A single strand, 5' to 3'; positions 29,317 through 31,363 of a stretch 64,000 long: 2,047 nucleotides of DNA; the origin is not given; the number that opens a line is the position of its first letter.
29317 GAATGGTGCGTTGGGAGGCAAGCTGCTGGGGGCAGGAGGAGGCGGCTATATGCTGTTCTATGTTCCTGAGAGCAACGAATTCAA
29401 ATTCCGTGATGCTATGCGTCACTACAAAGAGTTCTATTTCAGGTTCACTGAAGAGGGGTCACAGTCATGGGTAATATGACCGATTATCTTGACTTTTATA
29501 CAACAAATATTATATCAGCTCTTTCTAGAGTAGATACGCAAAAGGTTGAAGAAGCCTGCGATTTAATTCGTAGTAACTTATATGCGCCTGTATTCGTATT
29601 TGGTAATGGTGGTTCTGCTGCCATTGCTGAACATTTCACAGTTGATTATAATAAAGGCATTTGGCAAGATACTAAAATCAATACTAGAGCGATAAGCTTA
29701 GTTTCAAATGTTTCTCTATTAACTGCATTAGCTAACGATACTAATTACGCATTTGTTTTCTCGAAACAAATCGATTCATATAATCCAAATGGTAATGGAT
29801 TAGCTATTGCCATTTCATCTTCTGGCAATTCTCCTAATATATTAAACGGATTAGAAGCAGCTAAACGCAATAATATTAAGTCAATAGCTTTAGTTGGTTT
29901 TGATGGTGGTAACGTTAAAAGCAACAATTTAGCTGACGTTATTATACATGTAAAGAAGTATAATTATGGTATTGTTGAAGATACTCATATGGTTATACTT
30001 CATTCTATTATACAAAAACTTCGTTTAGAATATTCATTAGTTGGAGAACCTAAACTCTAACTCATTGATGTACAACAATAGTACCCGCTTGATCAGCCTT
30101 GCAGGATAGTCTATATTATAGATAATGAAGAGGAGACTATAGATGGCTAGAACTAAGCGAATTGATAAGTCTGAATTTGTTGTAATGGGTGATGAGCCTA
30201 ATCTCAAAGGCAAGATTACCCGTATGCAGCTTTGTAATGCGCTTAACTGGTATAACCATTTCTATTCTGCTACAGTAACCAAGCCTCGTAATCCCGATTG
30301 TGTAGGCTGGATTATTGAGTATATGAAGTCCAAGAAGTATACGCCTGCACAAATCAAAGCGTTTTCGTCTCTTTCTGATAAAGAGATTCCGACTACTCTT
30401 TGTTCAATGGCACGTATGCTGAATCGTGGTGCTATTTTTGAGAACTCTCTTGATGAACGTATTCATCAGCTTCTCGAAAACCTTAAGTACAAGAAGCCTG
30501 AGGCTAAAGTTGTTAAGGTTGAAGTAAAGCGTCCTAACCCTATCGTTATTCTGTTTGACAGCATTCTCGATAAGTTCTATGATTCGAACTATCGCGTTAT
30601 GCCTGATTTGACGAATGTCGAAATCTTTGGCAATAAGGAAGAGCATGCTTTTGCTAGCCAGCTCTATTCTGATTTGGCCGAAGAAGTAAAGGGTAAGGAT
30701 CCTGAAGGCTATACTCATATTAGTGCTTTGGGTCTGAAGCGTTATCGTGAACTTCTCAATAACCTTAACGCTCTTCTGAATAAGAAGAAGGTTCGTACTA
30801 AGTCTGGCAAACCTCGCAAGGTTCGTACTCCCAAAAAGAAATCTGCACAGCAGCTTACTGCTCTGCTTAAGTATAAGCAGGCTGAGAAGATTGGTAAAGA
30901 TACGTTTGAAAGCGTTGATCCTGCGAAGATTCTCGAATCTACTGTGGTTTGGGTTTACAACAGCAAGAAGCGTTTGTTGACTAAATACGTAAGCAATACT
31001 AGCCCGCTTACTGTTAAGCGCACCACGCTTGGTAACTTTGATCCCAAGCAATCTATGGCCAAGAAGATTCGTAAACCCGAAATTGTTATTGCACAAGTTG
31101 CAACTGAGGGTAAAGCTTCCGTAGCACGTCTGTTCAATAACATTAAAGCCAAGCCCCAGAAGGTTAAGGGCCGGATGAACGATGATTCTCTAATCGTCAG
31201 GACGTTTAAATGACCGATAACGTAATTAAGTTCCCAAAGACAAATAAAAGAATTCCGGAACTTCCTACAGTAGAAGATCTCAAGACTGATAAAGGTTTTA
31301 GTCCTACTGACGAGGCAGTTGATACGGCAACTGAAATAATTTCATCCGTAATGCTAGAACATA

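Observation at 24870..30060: Phage-encoded heptose nucleotide-sugar biosynthesis, tailoring and transfer cassette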

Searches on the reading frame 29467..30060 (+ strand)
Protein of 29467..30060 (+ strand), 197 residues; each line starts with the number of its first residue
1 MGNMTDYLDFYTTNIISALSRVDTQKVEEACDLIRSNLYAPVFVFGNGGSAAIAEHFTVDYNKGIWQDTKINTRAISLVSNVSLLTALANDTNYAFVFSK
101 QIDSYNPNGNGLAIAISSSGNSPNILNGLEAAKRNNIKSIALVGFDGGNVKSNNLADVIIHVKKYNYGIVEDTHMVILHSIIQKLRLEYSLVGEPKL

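Call 3: search_protein_families(library=pfam, proteins=[window:29467-30060:+], max_evalue=0.01)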
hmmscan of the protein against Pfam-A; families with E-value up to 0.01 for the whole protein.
window:29467-30060:+ (197 aa): 2 families
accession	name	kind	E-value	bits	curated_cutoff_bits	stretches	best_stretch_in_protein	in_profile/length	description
PF13580.11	SIS_2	-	1.7e-13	51.2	27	1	13-144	7-138/138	SIS domain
PF01380.27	SIS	-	4e-05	23.9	25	1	112-162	56-106/131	SIS domain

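Call 4: search_protein_families(library=ncbifam, proteins=[window:29467-30060:+], max_evalue=0.01)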
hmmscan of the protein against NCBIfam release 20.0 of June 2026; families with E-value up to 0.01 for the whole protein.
window:29467-30060:+ (197 aa): 10 families
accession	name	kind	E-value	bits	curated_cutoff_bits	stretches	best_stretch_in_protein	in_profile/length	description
NF010546.0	PRK13936.1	equivalog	1.5e-28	99.9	276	1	24-184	26-187/197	phosphoheptose isomerase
TIGR00441.1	gmhA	equivalog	2.3e-28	99.2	209.45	1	42-184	14-152/154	D-sedoheptulose 7-phosphate isomerase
NF001628.0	PRK00414.1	equivalog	8.5e-23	81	265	1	25-188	28-189/192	D-sedoheptulose 7-phosphate isomerase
NF010547.0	PRK13938.1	equivalog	2.1e-21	76.5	320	1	40-184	46-186/196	D-sedoheptulose 7-phosphate isomerase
NF008138.0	PRK10886.1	equivalog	4e-17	62.6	352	1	30-180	31-181/196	DnaA initiator-associating protein DiaA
NF046059.1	NagB_SO3506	equivalog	0.00013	21.5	430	1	97-163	78-138/330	glucosamine-6-phosphate deaminase NagB-II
NF002805.0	PRK02947.1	subfamily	0.00031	20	135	1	10-144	6-142/247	sugar isomerase domain-containing protein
NF008458.0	PRK11337.1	equivalog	0.00034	19.7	378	0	112-161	191-238/293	MurR/RpiR family transcriptional regulator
NF003915.0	PRK05441.1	subfamily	0.0013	17.8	168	1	100-152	122-174/300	N-acetylmuramic acid 6-phosphate etherase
NF040776.2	AlsR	equivalog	0.0099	14.8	400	0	111-160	178-225/279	transcriptional repressor AlsR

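Call 6: search_protein_families(library=phrogs, proteins=[window:29467-30060:+], max_evalue=0.001)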
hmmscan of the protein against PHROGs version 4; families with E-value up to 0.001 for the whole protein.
window:29467-30060:+ (197 aa): 1 family
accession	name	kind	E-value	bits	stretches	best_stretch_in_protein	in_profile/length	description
phrog_14703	-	unknown function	1.5e-38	133.5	1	19-189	22-190/192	-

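Call 8: search_dna_similar(query=window:29467-30060:+, collection=phages, mode=protein, max_rows=40)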
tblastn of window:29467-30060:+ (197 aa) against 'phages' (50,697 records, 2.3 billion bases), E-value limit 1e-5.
Records with a match: 11; places in all: 11; records where one place covers at least 80% of the query: 4.
Best place of each record, by identity: <60% 11.
By first word of the organism name: Bacteriophage 5; Caulobacter 2; Escherichia 2; uncultured 1; Salmonella 1.
By host as written in the record: - 6; Caulobacter crescentus CB15 2; Escherichia coli O157:H7 ATCC 43895 2; Homo sapiens 1.
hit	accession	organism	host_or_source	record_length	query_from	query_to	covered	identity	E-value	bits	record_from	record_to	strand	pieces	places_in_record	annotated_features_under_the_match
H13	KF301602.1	Caulobacter phage Cr30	Caulobacter crescentus CB15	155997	5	191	95%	45.5%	1e-39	149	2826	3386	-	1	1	phosphoheptose isomerase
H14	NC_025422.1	Caulobacter phage Cr30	Caulobacter crescentus CB15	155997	5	191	95%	45.5%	1e-39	149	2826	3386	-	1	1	phosphoheptose isomerase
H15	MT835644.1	Bacteriophage sp.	human fecal samples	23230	7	186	91%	40.4%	2e-35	136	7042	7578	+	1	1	record has no annotation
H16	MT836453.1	Bacteriophage sp.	human fecal samples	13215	8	193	94%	31.3%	6e-10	63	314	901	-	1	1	record has no annotation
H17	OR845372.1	Escherichia phage ECO95 1-6-1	Escherichia coli O157:H7 ATCC 43895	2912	42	188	75%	33.1%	2e-15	79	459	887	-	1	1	record has no annotation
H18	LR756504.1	uncultured phage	metagenomic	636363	42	182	72%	33.1%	1e-13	74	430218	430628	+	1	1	record has no annotation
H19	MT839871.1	Bacteriophage sp.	human fecal samples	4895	42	179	70%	33.8%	5e-15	78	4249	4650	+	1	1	record has no annotation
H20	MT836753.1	Bacteriophage sp.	human fecal samples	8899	42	194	78%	29.2%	6e-12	69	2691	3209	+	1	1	record has no annotation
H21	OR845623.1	Escherichia phage ECO95 1-6-1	Escherichia coli O157:H7 ATCC 43895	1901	42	181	71%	31.7%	2e-12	70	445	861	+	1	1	record has no annotation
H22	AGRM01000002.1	Salmonella enterica subsp. houtenae str. ATCC BAA-1581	Homo sapiens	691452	42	181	71%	31.7%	3e-12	70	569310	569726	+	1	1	putative DnaA initiator-associating protein DiaA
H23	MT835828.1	Bacteriophage sp.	human fecal samples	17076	42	182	72%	28.3%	9e-10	63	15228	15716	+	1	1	record has no annotation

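Call 44: search_solved_structures(query=window:29467-30060:+, max_evalue=0.001)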
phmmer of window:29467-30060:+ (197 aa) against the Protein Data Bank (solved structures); distinct sequences matched with E-value up to 0.001: 15.
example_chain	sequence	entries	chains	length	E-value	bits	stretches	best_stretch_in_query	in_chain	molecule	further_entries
5by2_A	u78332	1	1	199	7.6e-25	91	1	42-183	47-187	Phosphoheptose isomerase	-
1x94_A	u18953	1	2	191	1e-21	80.8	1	26-188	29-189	putative Phosphoheptose isomerase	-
5i01_A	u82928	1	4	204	1.5e-21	80.3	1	40-182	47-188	Phosphoheptose isomerase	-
1tk9_A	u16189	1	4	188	5e-21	78.6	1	30-183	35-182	Phosphoheptose isomerase 1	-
1x92_A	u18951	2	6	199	5.3e-19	72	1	41-183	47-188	PHOSPHOHEPTOSE ISOMERASE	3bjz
5ltz_A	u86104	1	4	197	2.6e-18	69.7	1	24-193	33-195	Phosphoheptose isomerase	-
5lu7_A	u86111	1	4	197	3.6e-18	69.2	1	24-193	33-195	Phosphoheptose isomerase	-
2xbl_A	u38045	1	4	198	7e-18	68.3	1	24-193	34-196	PHOSPHOHEPTOSE ISOMERASE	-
2x3y_A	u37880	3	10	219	9.6e-18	67.9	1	24-193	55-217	PHOSPHOHEPTOSE ISOMERASE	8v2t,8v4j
5lu5_A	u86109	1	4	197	1.3e-17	67.5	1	24-193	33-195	Phosphoheptose isomerase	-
2i22_A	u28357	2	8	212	2.3e-17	66.6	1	41-187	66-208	Phosphoheptose isomerase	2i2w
5lu6_A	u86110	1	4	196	1.1e-16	64.4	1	24-191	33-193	Phosphoheptose isomerase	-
3trj_A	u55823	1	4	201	1.3e-16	64.2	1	40-182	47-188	Phosphoheptose isomerase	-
2yva_A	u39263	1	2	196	1.6e-15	60.7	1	29-181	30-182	DnaA initiator-associating protein diaA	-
4u6n_A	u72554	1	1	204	1.8e-15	60.5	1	29-181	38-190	DnaA initiator-associating protein DiaA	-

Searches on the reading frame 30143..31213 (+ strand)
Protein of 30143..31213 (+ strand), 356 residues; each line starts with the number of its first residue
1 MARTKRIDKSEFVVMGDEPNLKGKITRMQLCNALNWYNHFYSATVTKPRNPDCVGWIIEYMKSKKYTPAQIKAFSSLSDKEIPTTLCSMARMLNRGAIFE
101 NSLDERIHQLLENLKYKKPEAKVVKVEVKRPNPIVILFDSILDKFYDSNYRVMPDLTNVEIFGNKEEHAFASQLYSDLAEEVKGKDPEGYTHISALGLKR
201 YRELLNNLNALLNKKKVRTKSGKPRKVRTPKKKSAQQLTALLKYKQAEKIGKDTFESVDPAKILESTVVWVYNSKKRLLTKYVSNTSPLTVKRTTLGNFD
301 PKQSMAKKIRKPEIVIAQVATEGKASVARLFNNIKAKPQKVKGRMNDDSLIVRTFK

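Call 3: search_protein_families(library=pfam, proteins=[window:30143-31213:+], max_evalue=0.01)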
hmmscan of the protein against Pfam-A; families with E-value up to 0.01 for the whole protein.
window:30143-31213:+ (356 aa): 0 families

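Call 4: search_protein_families(library=ncbifam, proteins=[window:30143-31213:+], max_evalue=0.01)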
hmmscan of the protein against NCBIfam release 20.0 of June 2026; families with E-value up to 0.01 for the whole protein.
window:30143-31213:+ (356 aa): 0 families

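Call 6: search_protein_families(library=phrogs, proteins=[window:30143-31213:+], max_evalue=0.001)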
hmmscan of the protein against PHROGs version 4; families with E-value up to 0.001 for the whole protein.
window:30143-31213:+ (356 aa): 1 family
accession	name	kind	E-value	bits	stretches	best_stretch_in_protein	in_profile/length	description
phrog_11903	-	unknown function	1.1e-48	167.2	1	4-354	12-382/383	-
